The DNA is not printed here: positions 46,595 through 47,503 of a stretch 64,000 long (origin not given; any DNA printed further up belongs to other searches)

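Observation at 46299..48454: DgkA / PAP2 phosphatase / GT4 glycosyltransferase cluster with two oppositely oriented Pho-box-like repeats: candidate phosphate-starvation lipid-remodelling module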

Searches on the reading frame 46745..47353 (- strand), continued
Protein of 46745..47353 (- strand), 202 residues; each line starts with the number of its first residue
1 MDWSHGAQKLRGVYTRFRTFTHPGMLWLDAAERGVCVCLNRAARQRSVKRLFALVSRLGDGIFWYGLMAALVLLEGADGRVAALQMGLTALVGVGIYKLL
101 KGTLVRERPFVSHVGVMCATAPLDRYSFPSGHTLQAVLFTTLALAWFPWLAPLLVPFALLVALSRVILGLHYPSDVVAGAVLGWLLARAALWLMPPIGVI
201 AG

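Call 41: search_solved_structures(query=A2, max_evalue=0.001)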
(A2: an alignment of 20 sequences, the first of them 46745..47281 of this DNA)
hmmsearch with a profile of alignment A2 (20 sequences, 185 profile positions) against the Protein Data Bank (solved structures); distinct sequences matched with E-value up to 0.001: 10.
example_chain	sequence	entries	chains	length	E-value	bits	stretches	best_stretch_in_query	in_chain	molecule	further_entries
6ebu_A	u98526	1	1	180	8.8e-14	54.9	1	23-178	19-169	LpxE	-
4px7_A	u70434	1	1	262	2.2e-10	43.9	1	113-182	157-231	Phosphatidylglycerophosphatase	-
5jwy_A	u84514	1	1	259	2.4e-10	43.7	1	113-182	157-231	Phosphatidylglycerophosphatase B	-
8bm3_A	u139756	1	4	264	9.2e-09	38.6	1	113-182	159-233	Phosphatidylglycerophosphatase B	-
7f18_A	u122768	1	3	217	4.3e-08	36.4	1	87-168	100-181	Acid phosphatase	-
7f17_A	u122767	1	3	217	5.5e-08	36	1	87-168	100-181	Acid phosphatase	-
5jki_A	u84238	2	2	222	7.5e-06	29.1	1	82-173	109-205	Putative lipid phosphate phosphatase YodM | Phosphatidylglycerophosphatase B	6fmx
9htz_A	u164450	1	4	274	5.2e-05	26.3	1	88-172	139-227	Phosphatase PAP2 family protein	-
2akc_A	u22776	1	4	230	0.00013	25.1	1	87-171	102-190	class A nonspecific acid phosphatase PhoN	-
2a96_A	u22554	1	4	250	0.00015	24.8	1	87-171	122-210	class A nonspecific acid phosphatase PhoN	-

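Call 46: predict_structure(alignment_id=A2)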
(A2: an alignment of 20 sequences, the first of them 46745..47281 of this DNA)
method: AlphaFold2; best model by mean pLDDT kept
length: 178 residues; sequences in the alignment: 20
mean_pLDDT: 87.7   pTM: 0.85
mean pLDDT of the five models: 87.7, 87.3, 86.7, 85.6, 85.3
residues with pLDDT >= 90: 115; 70-90: 40; 50-70: 20; < 50: 3
segments of 3 or more residues with pLDDT < 50: none
pLDDT, mean of each block of 10 residues (from residue 1): 82 91 94 92 98 96 95 85 56 71 78 97 97 97 90 95 96 67
secondary structure, 60 per line:
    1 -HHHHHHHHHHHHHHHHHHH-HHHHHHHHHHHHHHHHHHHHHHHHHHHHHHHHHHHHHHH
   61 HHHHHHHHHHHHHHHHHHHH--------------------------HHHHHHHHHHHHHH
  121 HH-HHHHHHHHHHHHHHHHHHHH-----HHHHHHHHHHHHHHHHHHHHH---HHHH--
elements in order: H2-20 H22-80 H107-122 H124-143 H149-169 H173-176

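Call 48: fold_search(model_id=the predicted structure, library=pdb)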
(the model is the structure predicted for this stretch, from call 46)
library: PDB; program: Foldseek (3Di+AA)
matches with E <= 10: 90; with E <= 0.001: 2
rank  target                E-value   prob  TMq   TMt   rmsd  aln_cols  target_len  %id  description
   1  5jki                  7.1e-05  1.00  0.61  0.55   4.8       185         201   26  Crystal structure of the first transmembrane PAP2 type phosphatidylglycerolphosphate phosphatase from Bacillus subtilis (released 2017-02-22)
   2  6ebu                  7.3e-04  1.00  0.75  0.81   2.6       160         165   23  Crystal structure of Aquifex aeolicus LpxE (released 2019-06-26)
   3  9jtn                  2.1e-03  1.00  0.68  0.38   4.7       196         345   19  Human glucose 6 phosphate catalytic subunit 1 (hG6PC1) bound with phosphate. (released 2025-08-06)
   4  7f17_B                2.5e-03  1.00  0.67  0.57   4.9       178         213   22  Crystal Structure of acid phosphatase (released 2021-10-27)
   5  7f18_A                4.0e-03  1.00  0.68  0.59   4.5       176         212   22  Crystal Structure of a mutant of acid phosphatase from Pseudomonas aeruginosa (Q57H/W58P/D135R) (released 2021-10-27)
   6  9jtl                  4.0e-03  1.00  0.68  0.37   5.7       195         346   17  Human glucose 6 phosphate catalytic subunit 1 (hG6PC1) in apo state. (released 2025-08-06)
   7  9j7v                  4.0e-03  1.00  0.66  0.35   5.8       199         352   18  Human G6PC1 in apo state (released 2025-02-05)
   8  9jtm                  4.4e-03  1.00  0.66  0.36   5.4       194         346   19  Human glucose 6 phosphate catalytic subunit 1 (hG6PC1) bound with G6P (released 2025-08-06)
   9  7f18_C                4.8e-03  1.00  0.69  0.59   4.5       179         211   22  Crystal Structure of a mutant of acid phosphatase from Pseudomonas aeruginosa (Q57H/W58P/D135R) (released 2021-10-27)
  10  7f17_C                4.8e-03  1.00  0.68  0.59   4.6       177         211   23  Crystal Structure of acid phosphatase (released 2021-10-27)
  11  9ivc_A                5.1e-03  1.00  0.49  0.29   8.7       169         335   21  Cryo-EM structure of AbA-bound Aur1-Kei1 complex (released 2025-06-18)
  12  9vj4_A                5.9e-03  1.00  0.52  0.35   7.7       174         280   23  Structure of a membrane-bound inositol phosphorylceramide synthase and ceramide complex (released 2026-03-11)
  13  7f17_A                8.6e-03  1.00  0.68  0.58   4.8       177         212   22  Crystal Structure of acid phosphatase (released 2021-10-27)
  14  8bm3_A                9.5e-03  1.00  0.64  0.49   7.4       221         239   18  H207A mutant of E. coli PgpB, a PAP2 type phosphatidyl glycerol phosphate and C55-PP phosphatase, in complex with farn (released 2023-11-22)
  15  9j7u                  1.0e-02  1.00  0.65  0.35   5.3       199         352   18  H176A mutant of human G6PC1 in complex with G6P (released 2025-02-05)
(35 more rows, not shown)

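Call 49: find_encoding_contigs(protein=P0121, flank=3000, max_places=2)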
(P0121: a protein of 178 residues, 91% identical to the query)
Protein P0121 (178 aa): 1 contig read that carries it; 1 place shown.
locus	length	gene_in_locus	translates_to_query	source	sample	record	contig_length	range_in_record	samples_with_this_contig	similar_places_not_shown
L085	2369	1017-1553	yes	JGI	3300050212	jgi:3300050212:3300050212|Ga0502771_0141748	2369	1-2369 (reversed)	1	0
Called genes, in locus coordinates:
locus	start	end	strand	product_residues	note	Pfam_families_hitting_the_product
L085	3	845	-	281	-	?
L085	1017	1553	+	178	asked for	PF14378:PAP2_3 (weak), PF01569:PAP2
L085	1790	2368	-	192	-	?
